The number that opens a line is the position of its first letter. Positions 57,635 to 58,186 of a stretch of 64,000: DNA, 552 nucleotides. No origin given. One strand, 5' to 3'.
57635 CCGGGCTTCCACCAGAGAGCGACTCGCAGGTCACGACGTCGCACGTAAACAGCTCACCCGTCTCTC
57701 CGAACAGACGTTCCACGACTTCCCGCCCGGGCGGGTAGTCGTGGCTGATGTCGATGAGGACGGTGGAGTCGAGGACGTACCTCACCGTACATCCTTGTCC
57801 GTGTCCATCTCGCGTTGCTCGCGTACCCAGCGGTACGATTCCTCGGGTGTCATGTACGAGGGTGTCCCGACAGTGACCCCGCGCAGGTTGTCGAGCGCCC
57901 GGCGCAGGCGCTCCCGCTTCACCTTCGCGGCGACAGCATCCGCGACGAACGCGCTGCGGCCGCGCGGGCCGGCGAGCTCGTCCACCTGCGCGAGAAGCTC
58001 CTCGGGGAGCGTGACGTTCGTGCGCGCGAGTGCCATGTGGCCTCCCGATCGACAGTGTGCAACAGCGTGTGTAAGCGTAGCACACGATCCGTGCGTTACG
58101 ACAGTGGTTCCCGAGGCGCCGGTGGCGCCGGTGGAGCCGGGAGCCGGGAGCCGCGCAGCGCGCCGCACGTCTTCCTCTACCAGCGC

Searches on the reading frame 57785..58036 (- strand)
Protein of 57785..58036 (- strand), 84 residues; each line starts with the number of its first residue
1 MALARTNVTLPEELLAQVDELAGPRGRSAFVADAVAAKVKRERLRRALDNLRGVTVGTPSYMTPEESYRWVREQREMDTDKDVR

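Call 78: search_protein_families(library=pfam, max_evalue=0.001, proteins=[window:57785-58036:-])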
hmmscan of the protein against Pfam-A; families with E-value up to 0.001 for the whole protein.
window:57785-58036:- (84 aa): 2 families
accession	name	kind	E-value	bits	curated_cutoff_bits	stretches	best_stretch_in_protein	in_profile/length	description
PF07878.17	RHH_5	-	1.3e-05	25.3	26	1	5-28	3-26/43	CopG-like RHH_1 or ribbon-helix-helix domain, RHH_5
PF01402.27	RHH_1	-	9e-05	22.7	20.5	1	5-28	1-24/39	Ribbon-helix-helix protein, copG family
